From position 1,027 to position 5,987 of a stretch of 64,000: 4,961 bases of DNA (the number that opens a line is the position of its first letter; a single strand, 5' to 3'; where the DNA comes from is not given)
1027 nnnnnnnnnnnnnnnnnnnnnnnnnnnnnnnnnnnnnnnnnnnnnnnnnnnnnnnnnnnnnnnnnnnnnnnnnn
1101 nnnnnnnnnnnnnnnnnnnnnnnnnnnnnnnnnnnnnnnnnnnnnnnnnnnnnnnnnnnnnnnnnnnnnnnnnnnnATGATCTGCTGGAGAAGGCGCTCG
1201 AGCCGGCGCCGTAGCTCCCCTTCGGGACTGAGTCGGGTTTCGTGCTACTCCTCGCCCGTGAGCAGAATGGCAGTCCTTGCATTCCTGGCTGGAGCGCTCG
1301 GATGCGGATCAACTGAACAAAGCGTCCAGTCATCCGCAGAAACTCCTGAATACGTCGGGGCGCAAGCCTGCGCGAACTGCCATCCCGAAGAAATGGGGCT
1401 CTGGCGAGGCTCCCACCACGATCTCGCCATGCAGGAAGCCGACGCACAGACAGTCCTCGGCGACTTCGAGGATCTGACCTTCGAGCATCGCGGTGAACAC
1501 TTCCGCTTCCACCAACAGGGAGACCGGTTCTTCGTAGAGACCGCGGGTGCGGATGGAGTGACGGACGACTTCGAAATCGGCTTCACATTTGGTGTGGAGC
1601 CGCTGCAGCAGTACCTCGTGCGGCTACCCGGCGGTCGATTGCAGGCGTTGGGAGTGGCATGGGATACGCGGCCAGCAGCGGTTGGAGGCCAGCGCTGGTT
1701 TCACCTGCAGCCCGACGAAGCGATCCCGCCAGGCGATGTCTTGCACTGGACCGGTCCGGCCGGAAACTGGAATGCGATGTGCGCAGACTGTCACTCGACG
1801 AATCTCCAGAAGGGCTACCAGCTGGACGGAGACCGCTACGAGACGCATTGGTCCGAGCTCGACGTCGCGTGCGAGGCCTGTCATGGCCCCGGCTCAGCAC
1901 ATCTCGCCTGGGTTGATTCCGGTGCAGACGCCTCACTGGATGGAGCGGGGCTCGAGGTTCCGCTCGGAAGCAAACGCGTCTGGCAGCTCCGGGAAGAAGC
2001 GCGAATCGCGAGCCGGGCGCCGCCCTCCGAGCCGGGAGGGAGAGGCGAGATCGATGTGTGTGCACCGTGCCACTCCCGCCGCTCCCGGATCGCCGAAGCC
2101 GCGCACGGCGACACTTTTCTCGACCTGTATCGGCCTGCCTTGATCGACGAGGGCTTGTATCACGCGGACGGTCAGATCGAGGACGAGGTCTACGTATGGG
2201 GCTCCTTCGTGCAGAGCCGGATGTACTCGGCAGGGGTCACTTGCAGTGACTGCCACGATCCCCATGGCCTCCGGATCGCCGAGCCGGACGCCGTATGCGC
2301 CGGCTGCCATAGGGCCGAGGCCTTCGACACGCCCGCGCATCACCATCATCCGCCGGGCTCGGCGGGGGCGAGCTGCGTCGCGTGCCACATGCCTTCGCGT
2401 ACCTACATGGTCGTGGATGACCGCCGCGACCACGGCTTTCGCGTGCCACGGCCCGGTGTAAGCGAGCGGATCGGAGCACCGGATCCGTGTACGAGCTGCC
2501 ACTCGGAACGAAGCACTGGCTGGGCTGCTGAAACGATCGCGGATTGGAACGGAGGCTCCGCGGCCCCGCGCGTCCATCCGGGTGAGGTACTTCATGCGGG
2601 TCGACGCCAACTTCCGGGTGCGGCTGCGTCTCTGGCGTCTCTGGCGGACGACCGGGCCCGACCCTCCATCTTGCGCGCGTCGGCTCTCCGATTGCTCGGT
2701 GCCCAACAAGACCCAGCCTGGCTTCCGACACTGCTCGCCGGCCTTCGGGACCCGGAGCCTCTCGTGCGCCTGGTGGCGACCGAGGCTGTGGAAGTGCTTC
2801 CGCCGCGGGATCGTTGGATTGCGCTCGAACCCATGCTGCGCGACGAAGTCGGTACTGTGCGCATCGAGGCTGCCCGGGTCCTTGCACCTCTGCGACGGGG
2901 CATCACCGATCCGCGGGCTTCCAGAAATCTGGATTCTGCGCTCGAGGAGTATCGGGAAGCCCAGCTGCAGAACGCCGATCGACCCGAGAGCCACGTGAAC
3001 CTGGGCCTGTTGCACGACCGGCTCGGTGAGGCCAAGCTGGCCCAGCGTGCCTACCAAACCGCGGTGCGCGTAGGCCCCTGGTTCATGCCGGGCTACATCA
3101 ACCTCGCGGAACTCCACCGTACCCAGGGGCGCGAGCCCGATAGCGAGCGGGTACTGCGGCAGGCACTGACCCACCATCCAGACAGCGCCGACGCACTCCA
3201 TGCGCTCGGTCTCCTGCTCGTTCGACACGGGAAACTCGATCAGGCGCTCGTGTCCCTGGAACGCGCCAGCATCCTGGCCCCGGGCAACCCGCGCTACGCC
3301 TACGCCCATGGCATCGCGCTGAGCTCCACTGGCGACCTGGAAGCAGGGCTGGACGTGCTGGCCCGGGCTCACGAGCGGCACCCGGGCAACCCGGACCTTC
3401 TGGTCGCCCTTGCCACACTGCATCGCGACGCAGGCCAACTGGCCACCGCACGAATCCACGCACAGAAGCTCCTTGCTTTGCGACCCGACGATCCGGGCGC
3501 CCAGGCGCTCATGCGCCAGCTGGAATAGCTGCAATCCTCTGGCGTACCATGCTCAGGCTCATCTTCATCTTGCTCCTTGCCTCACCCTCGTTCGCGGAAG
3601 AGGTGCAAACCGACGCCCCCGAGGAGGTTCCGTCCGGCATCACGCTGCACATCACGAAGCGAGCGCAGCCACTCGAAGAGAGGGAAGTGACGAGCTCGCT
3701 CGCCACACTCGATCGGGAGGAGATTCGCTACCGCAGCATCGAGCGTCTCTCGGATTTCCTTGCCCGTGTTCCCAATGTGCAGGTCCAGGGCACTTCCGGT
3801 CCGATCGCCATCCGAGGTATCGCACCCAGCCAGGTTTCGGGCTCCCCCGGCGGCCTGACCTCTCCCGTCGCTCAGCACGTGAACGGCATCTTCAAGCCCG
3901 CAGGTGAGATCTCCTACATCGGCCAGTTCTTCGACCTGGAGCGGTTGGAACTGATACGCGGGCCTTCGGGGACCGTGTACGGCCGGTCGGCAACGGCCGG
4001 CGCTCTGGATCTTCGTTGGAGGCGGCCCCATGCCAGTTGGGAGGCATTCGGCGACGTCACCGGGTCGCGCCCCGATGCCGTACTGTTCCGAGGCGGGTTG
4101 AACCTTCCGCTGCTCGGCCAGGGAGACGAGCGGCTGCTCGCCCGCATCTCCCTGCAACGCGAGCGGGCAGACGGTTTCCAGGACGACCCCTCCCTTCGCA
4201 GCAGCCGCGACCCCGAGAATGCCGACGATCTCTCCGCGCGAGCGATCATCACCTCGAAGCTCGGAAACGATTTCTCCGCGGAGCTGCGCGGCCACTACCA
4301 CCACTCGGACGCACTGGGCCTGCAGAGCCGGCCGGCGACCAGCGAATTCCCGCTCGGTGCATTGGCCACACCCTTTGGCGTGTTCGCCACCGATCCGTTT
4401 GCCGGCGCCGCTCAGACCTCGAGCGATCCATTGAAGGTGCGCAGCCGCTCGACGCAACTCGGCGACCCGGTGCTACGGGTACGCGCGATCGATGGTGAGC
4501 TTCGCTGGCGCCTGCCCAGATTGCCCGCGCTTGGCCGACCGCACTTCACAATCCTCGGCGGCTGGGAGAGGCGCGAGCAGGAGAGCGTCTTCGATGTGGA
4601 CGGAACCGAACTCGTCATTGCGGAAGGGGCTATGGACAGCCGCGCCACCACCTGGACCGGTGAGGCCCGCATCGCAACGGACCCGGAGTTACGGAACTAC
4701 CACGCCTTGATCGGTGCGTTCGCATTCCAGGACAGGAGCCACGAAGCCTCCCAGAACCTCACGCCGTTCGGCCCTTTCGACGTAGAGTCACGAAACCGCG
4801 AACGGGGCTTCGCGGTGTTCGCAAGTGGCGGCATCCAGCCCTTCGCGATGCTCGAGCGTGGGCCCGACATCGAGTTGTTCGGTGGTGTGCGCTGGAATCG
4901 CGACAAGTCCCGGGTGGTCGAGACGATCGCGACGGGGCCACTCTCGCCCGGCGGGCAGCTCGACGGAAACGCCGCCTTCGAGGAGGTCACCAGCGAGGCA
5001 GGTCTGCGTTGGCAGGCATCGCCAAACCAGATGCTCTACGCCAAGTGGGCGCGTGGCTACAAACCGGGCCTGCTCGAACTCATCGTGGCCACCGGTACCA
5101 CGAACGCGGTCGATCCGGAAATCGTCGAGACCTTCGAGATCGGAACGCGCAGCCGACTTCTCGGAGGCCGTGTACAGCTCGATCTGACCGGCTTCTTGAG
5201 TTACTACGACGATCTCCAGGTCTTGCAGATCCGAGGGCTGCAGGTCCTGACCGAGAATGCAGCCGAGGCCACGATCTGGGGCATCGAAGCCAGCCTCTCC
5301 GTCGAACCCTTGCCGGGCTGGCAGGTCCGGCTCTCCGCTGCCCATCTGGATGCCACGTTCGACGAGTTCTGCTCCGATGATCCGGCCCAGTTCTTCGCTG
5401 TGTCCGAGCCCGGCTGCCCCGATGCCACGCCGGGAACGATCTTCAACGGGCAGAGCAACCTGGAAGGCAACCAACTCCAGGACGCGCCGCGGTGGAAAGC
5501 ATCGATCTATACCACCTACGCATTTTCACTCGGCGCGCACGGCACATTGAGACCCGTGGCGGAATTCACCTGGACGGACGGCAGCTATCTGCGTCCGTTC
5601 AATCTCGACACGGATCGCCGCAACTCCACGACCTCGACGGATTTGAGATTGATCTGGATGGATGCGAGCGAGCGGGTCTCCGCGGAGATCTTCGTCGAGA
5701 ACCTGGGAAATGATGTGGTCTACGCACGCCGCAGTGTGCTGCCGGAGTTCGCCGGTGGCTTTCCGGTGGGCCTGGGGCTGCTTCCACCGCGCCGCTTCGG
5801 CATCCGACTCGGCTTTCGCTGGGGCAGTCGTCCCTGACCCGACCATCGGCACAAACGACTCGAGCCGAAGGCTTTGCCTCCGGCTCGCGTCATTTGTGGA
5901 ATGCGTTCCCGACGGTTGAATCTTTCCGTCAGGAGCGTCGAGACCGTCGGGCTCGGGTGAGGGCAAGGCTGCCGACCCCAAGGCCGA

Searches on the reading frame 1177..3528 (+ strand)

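Call 73: search_protein_families(library=ncbifam, proteins=[window:1177-3528:+], max_evalue=1e-10)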
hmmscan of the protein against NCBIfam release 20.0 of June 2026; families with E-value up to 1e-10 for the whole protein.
window:1177-3528:+ (783 aa): 3 families
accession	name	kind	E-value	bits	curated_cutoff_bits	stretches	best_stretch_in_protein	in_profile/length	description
TIGR02917.1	PEP_TPR_lipo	equivalog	2.7e-20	71.9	312.2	1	583-779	445-641/899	XrtA/PEP-CTERM system TPR-repeat protein PrsT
TIGR02521.1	type_IV_pilW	equivalog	5.1e-12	45.8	154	0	643-779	37-175/234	type IV pilus biogenesis/stability protein PilW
NF040959.1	MamA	equivalog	7e-12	45.2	200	0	640-773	40-173/204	magnetosome protein MamA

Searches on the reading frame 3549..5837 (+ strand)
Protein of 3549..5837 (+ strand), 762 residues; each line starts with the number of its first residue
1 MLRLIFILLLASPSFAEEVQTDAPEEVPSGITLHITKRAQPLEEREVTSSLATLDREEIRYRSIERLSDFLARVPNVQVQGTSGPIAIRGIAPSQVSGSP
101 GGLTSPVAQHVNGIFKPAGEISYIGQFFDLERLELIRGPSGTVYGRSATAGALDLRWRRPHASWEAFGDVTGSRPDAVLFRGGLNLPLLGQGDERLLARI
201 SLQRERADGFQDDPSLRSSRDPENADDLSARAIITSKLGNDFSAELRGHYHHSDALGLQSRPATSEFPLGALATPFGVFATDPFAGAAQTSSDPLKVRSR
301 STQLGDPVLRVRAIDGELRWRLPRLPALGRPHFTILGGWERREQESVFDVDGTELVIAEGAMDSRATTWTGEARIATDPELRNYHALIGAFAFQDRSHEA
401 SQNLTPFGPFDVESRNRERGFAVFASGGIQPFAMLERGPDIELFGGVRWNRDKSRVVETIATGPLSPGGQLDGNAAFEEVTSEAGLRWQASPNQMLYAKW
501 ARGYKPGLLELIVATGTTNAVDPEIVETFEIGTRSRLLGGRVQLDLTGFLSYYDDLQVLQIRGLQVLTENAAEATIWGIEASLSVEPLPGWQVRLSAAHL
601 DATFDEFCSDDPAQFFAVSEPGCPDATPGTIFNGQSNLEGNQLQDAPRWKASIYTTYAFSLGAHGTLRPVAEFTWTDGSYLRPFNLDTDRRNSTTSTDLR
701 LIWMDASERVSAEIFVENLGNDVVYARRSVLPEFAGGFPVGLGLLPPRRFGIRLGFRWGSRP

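Call 73: search_protein_families(library=ncbifam, proteins=[window:3549-5837:+], max_evalue=1e-10)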
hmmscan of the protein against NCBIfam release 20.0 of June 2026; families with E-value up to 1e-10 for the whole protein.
window:3549-5837:+ (762 aa): 2 families
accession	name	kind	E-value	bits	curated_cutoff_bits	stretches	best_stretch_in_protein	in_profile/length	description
TIGR01783.1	TonB-siderophor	subfamily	1.1e-26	93.7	223.5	1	47-218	2-166/649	TonB-dependent siderophore receptor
NF053590.1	TonB_dep_TOL0244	equivalog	4e-12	45.5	645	0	517-602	408-494/604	TOL_0244 family TonB-dependent receptor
